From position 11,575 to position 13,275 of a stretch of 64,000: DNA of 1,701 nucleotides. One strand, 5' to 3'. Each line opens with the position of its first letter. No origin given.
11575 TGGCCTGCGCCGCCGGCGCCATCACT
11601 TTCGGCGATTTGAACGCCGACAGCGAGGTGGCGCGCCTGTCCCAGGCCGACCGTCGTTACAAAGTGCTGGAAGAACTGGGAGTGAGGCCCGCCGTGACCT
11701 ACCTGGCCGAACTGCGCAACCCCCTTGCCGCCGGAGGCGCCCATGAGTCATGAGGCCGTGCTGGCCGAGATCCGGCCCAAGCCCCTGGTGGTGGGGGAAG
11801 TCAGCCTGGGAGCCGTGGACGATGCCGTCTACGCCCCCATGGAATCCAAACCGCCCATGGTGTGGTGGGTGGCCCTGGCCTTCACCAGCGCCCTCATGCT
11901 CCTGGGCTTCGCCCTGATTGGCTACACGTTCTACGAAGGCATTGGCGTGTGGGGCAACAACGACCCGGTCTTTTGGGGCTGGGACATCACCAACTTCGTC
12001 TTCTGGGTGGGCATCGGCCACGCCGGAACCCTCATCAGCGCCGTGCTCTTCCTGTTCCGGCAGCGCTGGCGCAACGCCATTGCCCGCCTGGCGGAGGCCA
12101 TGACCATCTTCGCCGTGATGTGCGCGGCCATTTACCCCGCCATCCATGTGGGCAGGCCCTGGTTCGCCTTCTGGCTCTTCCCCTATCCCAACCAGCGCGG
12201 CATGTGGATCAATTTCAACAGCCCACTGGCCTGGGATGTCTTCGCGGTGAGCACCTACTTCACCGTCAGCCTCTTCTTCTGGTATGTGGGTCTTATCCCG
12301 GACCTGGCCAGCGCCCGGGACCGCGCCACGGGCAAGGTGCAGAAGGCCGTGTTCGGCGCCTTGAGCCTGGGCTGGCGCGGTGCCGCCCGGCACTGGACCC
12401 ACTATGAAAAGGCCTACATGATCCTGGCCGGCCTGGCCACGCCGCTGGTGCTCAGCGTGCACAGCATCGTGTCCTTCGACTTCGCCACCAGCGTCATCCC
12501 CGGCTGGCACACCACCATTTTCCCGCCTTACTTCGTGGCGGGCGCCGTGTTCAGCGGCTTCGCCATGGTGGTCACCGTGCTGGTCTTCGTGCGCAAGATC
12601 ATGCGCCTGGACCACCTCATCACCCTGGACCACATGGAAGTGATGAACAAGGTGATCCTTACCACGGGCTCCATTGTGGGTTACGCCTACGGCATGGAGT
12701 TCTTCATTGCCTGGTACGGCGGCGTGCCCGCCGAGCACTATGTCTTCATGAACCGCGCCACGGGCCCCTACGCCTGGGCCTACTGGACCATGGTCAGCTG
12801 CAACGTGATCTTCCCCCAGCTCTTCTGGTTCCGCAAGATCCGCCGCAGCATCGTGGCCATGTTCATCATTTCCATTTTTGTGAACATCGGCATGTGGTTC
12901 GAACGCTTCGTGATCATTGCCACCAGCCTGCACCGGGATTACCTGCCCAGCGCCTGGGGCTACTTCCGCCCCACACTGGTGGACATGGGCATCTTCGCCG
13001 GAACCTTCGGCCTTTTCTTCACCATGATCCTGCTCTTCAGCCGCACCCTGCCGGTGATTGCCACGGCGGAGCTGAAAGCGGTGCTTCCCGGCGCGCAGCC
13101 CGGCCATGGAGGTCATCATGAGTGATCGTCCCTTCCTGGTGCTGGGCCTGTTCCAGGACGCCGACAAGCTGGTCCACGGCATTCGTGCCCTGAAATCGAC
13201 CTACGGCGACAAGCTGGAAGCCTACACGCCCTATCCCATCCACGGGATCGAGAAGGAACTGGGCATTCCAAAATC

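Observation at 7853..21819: Integrated ACIII-caa3 respiratory supercluster with fused ActD-ActE and a non-canonical oxidase gene order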

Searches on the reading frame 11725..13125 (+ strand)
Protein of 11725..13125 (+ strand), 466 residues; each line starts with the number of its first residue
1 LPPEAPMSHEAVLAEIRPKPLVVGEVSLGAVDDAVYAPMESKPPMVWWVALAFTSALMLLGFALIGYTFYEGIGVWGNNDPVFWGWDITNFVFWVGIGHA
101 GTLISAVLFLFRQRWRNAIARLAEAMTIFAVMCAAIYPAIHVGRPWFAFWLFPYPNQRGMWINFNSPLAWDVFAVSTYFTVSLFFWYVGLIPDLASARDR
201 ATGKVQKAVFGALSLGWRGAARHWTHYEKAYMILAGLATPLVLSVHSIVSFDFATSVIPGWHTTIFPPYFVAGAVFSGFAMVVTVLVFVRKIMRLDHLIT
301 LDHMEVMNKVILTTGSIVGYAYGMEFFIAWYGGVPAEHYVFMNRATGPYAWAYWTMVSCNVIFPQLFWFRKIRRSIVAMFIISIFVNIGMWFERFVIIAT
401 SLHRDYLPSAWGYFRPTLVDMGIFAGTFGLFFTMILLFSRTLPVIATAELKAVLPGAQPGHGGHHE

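Call 3: search_protein_families(library=pfam, proteins=[window:11725-13125:+], max_evalue=0.01)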
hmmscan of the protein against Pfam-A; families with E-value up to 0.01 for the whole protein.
window:11725-13125:+ (466 aa): 1 family
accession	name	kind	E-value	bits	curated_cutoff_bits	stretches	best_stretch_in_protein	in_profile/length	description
PF03916.19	NrfD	-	5.4e-26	92.4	25.8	1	77-402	4-309/313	Polysulphide reductase, NrfD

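Call 5: search_protein_families(library=ncbifam, proteins=[window:11725-13125:+], max_evalue=0.01)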
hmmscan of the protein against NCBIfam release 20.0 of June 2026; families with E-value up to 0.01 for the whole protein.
window:11725-13125:+ (466 aa): 1 family
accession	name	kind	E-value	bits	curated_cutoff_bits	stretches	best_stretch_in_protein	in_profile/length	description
NF045798.1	DsrP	equivalog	6.1e-20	71.9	350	2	46-188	11-142/346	sulfate reduction electron transfer complex DsrMKJOP subunit DsrP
